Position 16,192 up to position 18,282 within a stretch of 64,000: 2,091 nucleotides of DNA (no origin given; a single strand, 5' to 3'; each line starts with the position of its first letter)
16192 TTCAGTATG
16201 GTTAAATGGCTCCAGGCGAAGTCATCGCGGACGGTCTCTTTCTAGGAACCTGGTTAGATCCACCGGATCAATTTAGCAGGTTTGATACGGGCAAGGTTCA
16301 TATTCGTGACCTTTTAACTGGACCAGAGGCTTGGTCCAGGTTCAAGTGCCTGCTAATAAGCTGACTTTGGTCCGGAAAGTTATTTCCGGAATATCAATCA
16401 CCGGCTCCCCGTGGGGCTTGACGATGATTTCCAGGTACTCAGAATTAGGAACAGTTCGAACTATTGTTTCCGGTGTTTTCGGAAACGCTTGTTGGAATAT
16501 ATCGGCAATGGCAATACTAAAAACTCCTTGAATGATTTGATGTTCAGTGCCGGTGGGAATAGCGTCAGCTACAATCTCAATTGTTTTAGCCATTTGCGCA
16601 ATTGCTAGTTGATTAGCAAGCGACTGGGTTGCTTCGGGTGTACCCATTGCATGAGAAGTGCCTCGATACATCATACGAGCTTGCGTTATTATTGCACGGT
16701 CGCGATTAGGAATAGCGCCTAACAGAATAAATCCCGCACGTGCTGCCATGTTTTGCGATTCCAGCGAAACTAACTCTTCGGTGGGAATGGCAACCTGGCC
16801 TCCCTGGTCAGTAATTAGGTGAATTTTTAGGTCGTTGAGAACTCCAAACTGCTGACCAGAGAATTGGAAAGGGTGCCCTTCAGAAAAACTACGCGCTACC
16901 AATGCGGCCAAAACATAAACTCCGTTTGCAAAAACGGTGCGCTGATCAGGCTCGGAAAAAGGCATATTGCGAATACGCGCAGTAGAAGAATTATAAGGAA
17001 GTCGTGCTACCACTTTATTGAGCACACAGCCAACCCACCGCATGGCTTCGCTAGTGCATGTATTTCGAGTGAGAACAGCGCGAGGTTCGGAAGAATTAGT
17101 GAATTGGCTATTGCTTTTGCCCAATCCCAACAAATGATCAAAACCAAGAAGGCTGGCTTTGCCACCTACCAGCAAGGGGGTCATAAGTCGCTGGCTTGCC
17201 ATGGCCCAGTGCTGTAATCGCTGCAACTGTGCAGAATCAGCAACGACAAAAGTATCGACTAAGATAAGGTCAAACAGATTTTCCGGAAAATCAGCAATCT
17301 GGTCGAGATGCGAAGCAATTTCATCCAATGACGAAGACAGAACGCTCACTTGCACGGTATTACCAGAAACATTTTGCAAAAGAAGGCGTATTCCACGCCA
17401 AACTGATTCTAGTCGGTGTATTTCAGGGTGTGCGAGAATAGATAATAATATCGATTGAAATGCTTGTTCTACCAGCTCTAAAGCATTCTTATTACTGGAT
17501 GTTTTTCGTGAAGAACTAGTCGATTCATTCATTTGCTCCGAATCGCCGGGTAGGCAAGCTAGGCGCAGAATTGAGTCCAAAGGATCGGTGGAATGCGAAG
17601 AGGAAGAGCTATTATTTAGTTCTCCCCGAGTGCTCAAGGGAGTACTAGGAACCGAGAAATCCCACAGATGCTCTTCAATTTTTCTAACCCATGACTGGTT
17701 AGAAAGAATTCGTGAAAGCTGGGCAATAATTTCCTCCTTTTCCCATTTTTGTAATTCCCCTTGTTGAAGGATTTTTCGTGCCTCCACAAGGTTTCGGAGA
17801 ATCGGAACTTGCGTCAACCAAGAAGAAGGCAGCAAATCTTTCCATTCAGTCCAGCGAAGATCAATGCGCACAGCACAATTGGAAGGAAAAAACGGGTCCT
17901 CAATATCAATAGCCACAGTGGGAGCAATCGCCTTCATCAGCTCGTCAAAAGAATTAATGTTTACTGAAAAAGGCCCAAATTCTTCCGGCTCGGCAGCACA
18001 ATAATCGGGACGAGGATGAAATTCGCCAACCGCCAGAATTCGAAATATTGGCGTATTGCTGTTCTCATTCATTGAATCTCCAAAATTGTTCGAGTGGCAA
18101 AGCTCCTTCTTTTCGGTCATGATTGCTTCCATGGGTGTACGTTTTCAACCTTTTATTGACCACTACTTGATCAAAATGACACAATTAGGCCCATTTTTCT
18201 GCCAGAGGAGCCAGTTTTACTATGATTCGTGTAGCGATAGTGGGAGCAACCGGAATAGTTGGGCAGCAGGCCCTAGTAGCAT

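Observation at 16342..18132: Orphan, single-chain TssB-TssC (T6SS sheath) fusion with no other T6SS genes in sight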

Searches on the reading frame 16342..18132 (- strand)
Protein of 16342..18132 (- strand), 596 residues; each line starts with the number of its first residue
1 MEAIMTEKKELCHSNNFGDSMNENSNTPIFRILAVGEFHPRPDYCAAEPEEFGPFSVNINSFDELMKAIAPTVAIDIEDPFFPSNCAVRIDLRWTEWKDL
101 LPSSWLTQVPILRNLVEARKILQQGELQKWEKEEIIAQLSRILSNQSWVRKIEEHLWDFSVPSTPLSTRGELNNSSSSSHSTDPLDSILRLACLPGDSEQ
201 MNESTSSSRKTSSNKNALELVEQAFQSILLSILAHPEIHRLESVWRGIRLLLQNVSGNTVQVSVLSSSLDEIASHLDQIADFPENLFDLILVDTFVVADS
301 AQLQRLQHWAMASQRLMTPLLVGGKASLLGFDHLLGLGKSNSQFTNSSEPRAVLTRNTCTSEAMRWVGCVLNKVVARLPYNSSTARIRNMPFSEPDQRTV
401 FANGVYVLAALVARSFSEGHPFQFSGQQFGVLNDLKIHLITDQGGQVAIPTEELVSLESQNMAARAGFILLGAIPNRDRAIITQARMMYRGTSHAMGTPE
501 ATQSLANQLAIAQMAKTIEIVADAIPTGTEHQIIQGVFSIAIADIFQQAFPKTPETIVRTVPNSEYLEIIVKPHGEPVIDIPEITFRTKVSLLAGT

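Call 3: search_protein_families(library=pfam, proteins=[window:16342-18132:-], max_evalue=10)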
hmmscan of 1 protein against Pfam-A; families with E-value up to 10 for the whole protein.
window:16342-18132:- (596 aa): 4 families
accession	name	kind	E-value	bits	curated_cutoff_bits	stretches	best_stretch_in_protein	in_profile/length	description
PF05943.17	VipB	-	6.3e-26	91.6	27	2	289-485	93-297/301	EvpB/VC_A0108, tail sheath N-terminal domain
PF05591.17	T6SS_VipA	-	2.9e-13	50.4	24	1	30-155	28-153/155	Type VI secretion system, VipA, VC_A0107 or Hcp2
PF20227.3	DUF6586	-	0.064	14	27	1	191-279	18-96/153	Family of unknown function (DUF6586)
PF07218.16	RAP1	-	0.19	10.4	26.3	1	161-214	131-184/793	Rhoptry-associated protein 1 (RAP-1)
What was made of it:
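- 17668..18063 (-): TssB/VipA-like domain (residues 24-155, Met1 numbering). Pfam PF05591 at residues 30-155 (call 3).
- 16345..17520 (-): TssC/VipB-like sheath core plus a diverged C-terminal domain (residues 205-596). Pfam PF05943 (call 3).
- On T6SS contractile sheath (TssB/VipA + TssC/VipB): PF05591 scores 50.4 bits against a cut-off of 24, at residues 30-155 (call 3). PF05943 scores 91.6 bits against a cut-off of 27 (call 3).
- On Phage-tail / eCIS sheath (single-chain): No Pfam phage-sheath domain was found (call 3).
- Closest known: Canonical two-subunit T6SS sheath: VipA/VipB of Vibrio cholerae. Same: Both Pfam domains are present in the same order (call 3).
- Closest known: Canonical two-subunit T6SS sheath: VipA/VipB of Vibrio cholerae. 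Different: Pfam's C-terminal domain PF18945 is not detected (call 3).
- Checked: Pfam gives T6SS_VipA at residues 30-155 (50.4 bits, cut-off 24) and VipB PF05943 (91.6 bits, cut-off 27) (call 3).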

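Call 4: search_protein_families(library=ncbifam, proteins=[window:16342-18132:-], max_evalue=10)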
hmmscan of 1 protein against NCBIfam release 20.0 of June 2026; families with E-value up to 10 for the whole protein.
window:16342-18132:- (596 aa): 3 families
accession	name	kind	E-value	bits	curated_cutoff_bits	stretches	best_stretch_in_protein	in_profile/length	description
TIGR03355.1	VI_chp_2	equivalog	3.3e-22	79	271.5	2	302-510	156-373/473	type VI secretion system contractile sheath large subunit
TIGR03358.1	VI_chp_5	equivalog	1.3e-12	47.8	97.25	1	30-155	31-156/160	type VI secretion system contractile sheath small subunit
NF033147.1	GXX_rpt_CTERM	domain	0.025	14.5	50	1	382-424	27-69/132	Gly-Xaa-Xaa repeat protein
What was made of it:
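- On T6SS contractile sheath (TssB/VipA + TssC/VipB): 47.8 bits against a cut-off of 97.25, and 79 bits against 271.5 (call 4).
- Closest known: Canonical two-subunit T6SS sheath: VipA/VipB of Vibrio cholerae. Different: It scores far below the NCBIfam equivalog cut-offs (call 4).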

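Call 5: search_solved_structures(query=window:16342-18132:-, max_evalue=10, show_alignments=2)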
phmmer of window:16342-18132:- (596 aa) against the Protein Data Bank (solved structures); distinct sequences matched with E-value up to 10: 16.
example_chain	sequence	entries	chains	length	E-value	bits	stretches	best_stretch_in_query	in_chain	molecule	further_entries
5n8n_B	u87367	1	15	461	1.2e-10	43.8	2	301-503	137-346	EvpB family type VI secretion protein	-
9n4v_A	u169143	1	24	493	1.7e-09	40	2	220-287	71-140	DUF877 family protein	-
5ojq_A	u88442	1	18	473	5e-07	31.9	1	306-488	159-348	Type VI secretion protein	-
5mxn_A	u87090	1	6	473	5e-07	31.9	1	306-488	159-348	Type VI secretion protein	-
5myu_A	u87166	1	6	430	5.2e-07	31.8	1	306-488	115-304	Type VI secretion system protein ImpC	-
3j9g_B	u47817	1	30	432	5.3e-07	31.8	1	306-488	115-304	VipB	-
5urw_1B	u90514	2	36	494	1.9e-06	30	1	354-489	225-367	TssC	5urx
5urw_1A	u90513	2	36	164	0.00088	21.1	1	18-123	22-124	TssB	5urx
9n4v_B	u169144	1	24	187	0.0013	20.6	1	51-148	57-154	Type VI secretion system contractile sheath small subunit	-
5myu_a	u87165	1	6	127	0.0079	18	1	18-122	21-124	Uncharacterized protein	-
5mxn_a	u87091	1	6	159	0.012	17.4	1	19-122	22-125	Type VI secretion protein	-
3j9g_A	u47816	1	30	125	0.013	17.2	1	28-122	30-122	VipA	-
5ojq_a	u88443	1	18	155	0.016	17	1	28-122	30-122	VipA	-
5n8n_A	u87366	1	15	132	0.16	13.7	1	52-122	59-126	Type VI secretion protein, family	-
4uqz_B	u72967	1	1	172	0.24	13.1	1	55-122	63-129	HSIB1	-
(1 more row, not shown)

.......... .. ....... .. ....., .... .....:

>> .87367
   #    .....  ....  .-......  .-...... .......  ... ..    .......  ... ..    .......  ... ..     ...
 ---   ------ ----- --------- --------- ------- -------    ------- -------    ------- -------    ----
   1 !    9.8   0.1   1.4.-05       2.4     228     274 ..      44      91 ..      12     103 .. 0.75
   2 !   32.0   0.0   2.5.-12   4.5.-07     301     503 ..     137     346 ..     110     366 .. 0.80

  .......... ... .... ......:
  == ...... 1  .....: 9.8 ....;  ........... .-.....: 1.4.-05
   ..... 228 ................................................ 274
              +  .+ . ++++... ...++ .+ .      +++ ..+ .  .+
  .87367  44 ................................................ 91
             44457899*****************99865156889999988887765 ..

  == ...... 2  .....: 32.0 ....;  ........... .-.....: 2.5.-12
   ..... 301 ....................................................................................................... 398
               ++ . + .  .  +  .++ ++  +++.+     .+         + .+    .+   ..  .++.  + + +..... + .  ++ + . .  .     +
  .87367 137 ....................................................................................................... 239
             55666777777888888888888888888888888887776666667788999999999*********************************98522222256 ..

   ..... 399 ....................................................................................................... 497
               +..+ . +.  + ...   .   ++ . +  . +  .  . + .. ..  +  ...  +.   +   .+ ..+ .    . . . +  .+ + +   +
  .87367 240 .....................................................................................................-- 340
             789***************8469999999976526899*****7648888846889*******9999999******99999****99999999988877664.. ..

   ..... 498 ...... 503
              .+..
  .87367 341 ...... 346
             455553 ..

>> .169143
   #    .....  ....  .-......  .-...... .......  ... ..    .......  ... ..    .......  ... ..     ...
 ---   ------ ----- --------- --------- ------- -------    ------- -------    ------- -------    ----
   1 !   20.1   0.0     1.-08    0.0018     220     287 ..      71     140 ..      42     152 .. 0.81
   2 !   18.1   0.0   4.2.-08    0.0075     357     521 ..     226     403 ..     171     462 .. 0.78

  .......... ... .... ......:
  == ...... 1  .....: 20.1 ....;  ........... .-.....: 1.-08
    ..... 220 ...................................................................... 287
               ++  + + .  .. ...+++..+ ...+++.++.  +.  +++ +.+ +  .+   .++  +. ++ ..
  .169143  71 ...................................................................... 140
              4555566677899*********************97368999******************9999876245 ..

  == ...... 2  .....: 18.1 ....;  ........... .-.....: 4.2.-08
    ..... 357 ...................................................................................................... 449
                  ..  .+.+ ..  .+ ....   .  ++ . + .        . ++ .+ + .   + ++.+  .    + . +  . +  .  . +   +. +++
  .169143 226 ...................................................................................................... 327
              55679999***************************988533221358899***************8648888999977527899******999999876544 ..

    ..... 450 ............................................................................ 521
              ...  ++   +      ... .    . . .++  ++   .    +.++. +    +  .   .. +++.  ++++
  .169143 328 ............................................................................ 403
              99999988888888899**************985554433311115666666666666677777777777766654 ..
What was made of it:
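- Checked: PDB sequence hits are all TssC or TssB chains (call 5).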

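Call 6: find_homologous_proteins(query=window:16342-18132:-, max_evalue=0.001)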
Query window:16342-18132:- (596 aa): 4 proteins with E <= 0.001 among 8000 candidates.
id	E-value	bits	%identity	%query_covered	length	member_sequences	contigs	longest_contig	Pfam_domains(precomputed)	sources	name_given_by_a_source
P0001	5.2e-236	803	90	68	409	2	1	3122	PF05943.18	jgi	jgi:type VI secretion system protein ImpC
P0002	2.1e-81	292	32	93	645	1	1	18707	PF05591.18,PF05943.18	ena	-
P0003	3.0e-8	51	25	52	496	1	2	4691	PF18945.6,PF05943.18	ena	-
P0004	3.5e-4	37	23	33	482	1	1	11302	PF18945.6,PF05943.18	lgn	-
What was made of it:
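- On T6SS contractile sheath (TssB/VipA + TssC/VipB): Pfam gives no hit, whereas canonical TssCs carry PF18945 (calls 3, 6).
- On Single-chain TssBC fusion family (Myxococcota type): P0002 aligns at E 2.1e-81 with 93% coverage (call 6).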

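Call 9: find_encoding_contigs(protein=P0002, flank=10000, max_places=6)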
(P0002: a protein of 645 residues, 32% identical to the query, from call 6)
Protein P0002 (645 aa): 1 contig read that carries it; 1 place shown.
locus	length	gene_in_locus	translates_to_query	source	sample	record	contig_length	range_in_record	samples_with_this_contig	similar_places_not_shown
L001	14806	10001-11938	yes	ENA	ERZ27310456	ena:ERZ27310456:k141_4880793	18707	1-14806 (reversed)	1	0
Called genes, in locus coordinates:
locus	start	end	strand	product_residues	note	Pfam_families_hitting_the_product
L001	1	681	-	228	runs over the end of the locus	PF09850:DotU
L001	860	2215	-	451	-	PF05936:T6SS_VasE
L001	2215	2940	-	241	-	PF12790:T6SS-SciN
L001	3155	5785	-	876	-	PF02861:Clp_N, PF13191:AAA_16 (weak), PF23569:NBD_SMAX1, PF00004:AAA, PF17871:AAA_lid_9, PF07724:AAA_2, PF07728:AAA_5, PF10431:ClpB_D2-small, +5 more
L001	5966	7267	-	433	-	PF01464:SLT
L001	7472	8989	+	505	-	PF00498:FHA, PF20232:T6SS_FHA_C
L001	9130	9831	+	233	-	PF01569:PAP2 (faint)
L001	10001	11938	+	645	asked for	PF05591:T6SS_VipA, PF05943:VipB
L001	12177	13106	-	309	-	-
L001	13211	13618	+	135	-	PF04965:GPW_gp25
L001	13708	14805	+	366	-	?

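Call 12: find_related_loci(query=window:16342-18132:-, collection=genome_contigs, flank=10000)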
Query window:16342-18132:- (596 aa) in genome_contigs; peptide patterns used: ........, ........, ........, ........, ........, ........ (x = any residue, [..] = any of these).
57 stretches matched a pattern, but none encodes a relative of the query by tblastn (E <= 1e-3).
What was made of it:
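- Tried and rejected: A reference-genome scan with patterns from the single protein found nothing (call 12).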

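Call 20: find_encoding_contigs(protein=P0001, flank=10000)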
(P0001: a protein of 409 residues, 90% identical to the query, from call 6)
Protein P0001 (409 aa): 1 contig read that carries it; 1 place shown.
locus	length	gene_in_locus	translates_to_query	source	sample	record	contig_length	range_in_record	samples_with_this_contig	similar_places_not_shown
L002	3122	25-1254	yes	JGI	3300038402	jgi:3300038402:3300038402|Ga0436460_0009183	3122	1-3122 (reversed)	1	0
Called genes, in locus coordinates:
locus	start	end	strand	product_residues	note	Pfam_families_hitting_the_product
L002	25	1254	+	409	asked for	PF05943:VipB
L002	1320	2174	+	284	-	-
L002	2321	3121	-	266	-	?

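Call 21: search_protein_representatives(alignment_id=A1)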
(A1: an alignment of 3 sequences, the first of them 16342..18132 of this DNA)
Query: 3 sequences, 588 profile positions. Proteins with E-value up to 0.001 (for the whole library): 3454; up to 1e-10: 1570; up to 1e-30: 207. The best 150 are listed.
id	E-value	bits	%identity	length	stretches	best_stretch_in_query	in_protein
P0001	5.4e-246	834.1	-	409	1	180-588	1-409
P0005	1.7e-180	617.7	-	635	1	23-585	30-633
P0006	1.6e-139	482.5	-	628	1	24-585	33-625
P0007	2.4e-136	472.0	-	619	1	16-585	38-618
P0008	4.0e-134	464.7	-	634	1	20-585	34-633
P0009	4.8e-132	457.8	-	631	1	22-585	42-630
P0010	6.0e-131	454.1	-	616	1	21-585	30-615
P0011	5.1e-130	451.1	-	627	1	19-585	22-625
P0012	2.4e-128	445.5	-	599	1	20-585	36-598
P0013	2.7e-128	445.4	-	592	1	20-585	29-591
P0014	9.4e-124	430.4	-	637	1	9-585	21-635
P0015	7.0e-120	417.6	-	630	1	21-582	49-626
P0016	1.7e-119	416.4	-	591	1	17-586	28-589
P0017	3.1e-115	402.3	-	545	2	219-586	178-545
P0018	4.1e-115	401.9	-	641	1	26-585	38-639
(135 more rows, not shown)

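Call 27: find_related_loci(query=A3, collection=genome_contigs, flank=10000)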
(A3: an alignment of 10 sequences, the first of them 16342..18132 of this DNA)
Query A3 (596 aa) in genome_contigs; peptide patterns used: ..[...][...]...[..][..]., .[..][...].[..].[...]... (x = any residue, [..] = any of these).
364 stretches matched a pattern; 271 encode a relative of the query (tblastn E <= 1e-3); the best 80 are kept; 80 distinct loci.
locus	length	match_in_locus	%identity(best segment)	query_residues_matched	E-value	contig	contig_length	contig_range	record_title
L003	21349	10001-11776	33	22-586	2e-92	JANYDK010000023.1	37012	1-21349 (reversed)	MAG: Deltaproteobacteria bacterium isolate 336R_metabinner_62 336R_k141_697713, whole genome shotgun sequence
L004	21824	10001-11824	30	16-586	3e-87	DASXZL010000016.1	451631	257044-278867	MAG TPA_asm: Polyangiaceae bacterium isolate SMAG_U4850 k141_1993121, whole genome shotgun sequence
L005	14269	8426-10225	30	14-574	8e-85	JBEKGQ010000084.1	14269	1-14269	MAG: Polyangiaceae bacterium isolate SPRUCE 257 SPRUCE_257_84, whole genome shotgun sequence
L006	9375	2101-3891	31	18-586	3e-84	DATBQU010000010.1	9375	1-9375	MAG TPA_asm: Polyangiaceae bacterium isolate SMAG_U4111 k141_339264, whole genome shotgun sequence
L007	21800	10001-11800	31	16-586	1e-81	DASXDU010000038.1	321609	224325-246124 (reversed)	MAG TPA_asm: Polyangiaceae bacterium isolate SMAG_U5094 k141_3237174, whole genome shotgun sequence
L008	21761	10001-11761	33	3-586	2e-94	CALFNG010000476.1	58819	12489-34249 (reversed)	MAG TPA_asm: uncultured Myxococcales bacterium isolate ERR1035438_bin.42_CONCOCT_v1.1_MAG genome assembly, contig: ERZ17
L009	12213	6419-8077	32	30-586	2e-73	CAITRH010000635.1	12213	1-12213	MAG: uncultured delta proteobacterium isolate Loclat_bin-17204 genome assembly, contig: bin-17204:635/778, whole genome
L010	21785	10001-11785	31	16-574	2e-81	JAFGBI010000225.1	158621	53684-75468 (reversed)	MAG: Polyangiaceae bacterium isolate Zod_Metabat.1029 k87_7102053, whole genome shotgun sequence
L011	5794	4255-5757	30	21-493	1e-55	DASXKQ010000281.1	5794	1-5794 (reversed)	MAG TPA_asm: Polyangiaceae bacterium isolate SMAG_U5280 k141_596459, whole genome shotgun sequence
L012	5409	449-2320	27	1-574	3e-50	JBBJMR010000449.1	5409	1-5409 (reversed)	MAG: Polyangiaceae bacterium isolate RUP_SRG_27 NODE_48855_length_5409_cov_6.947142, whole genome shotgun sequence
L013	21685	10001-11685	33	57-591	3e-43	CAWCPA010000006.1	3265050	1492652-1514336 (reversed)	MAG: uncultured delta proteobacterium isolate MFD09495.bin.1.134 genome assembly, contig: contig_421, whole genome shotg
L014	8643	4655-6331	31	57-586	2e-40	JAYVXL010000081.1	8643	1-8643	MAG: Myxococcales bacterium isolate GL85_DN_concoct_37 GL85_DN_concoct_37_80, whole genome shotgun sequence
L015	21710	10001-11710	29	54-586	2e-34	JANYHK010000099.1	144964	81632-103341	MAG: Myxococcales bacterium isolate GL140_1_metabinner_44 GL140_1_k141_1434482, whole genome shotgun sequence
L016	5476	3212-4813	22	30-542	1e-23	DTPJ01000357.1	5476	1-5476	MAG TPA_asm: Candidatus Poribacteria bacterium isolate SpSt-970 Ga0123519_10038463, whole genome shotgun sequence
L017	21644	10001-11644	23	7-509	6e-23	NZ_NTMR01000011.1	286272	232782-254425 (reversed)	Pseudomonas abyssi strain MT5 contig11, whole genome shotgun sequence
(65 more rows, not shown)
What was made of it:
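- Tried and rejected: A 10-sequence alignment worked (call 27).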

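Call 28: find_encoding_contigs(protein=window:16342-18132:-, flank=10000, max_places=6)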
Protein window:16342-18132:- (596 aa): no gene with exactly this product is on record in the collection.

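Call 29: find_homologous_proteins(query=A2, max_evalue=1e-20)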
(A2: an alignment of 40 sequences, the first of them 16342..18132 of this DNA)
Query A2 (40 sequences) (596 aa, profile of the alignment): 6 proteins with E <= 1e-20 among 8000 candidates.
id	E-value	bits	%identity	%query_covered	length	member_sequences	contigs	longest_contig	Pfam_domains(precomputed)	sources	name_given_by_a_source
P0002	4.0e-226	771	32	93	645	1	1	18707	PF05591.18,PF05943.18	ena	-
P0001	2.5e-125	438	90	68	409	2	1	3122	PF05943.18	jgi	jgi:type VI secretion system protein ImpC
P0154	5.8e-53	199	24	35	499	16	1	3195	PF18945.6,PF05943.18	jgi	jgi:type VI secretion system protein ImpC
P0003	6.3e-47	179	25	52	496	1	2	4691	PF18945.6,PF05943.18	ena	-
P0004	7.2e-42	162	23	33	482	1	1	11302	PF18945.6,PF05943.18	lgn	-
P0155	2.7e-41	160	22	31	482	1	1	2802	PF18945.6,PF05943.18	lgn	-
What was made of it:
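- Tried and rejected: The word-indexed homology search found only 4-6 relatives even with a profile (calls 6, 29).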

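Call 30: search_dna_similar(query=P0003, collection=plasmids, mode=protein, max_rows=8)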
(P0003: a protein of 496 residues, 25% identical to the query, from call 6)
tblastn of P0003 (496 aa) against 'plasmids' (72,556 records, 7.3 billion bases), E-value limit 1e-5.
Records with a match: 579; places in all: 699; records where one place covers at least 80% of the query: 576.
Best place of each record, by identity: 60-80% 24; <60% 555.
By first word of the organism name: Ralstonia 126; Rhizobium 94; Escherichia 75; Campylobacter 38; Cronobacter 21; Leisingera 18; Pantoea 15; Vibrio 15; Burkholderia 14; Enterobacter 13; and 56 more.
By predicted mobility (MOB-suite, as given by PLSDB): non-mobilizable 279; conjugative 164; mobilizable 136.
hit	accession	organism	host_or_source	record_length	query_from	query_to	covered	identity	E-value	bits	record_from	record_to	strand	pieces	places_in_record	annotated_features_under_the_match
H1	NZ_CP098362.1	Paracoccus sp. TOH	cell cuture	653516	1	495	100%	62.7%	0e+0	647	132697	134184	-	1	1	tssC: type VI secretion system contractile sheath large subunit | tssB: type VI secretion system contractile sheath small subunit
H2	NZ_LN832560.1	Paracoccus aminovorans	-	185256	1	492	99%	62.9%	0e+0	640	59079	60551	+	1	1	tssC: type VI secretion system contractile sheath large subunit | tssB: type VI secretion system contractile sheath small subunit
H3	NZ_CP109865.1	Paracoccus aminovorans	bacteria,human fecal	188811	1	492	99%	62.9%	0e+0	640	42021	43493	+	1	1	tssC: type VI secretion system contractile sheath large subunit | tssB: type VI secretion system contractile sheath small subunit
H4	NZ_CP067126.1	Paracoccus alcaliphilus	whole organism,soil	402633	1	492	99%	62.7%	0e+0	608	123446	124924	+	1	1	tssC: type VI secretion system contractile sheath large subunit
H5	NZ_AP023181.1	Paraburkholderia sp. PGU19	Physopelta gutta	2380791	3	495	99%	61.7%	0e+0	635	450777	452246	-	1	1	none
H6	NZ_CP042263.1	Qingshengfaniella alkalisoli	cell culture,saline soil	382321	2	495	100%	61.3%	0e+0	637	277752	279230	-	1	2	tssC: type VI secretion system contractile sheath large subunit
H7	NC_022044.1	Paracoccus aminophilus JCM 7686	-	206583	1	492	99%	61.5%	0e+0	644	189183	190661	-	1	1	tssC: type VI secretion system contractile sheath large subunit | tssB: type VI secretion system contractile sheath small subunit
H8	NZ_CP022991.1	Paraburkholderia aromaticivorans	-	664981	15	493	97%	62.6%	0e+0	620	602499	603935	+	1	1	tssC: type VI secretion system contractile sheath large subunit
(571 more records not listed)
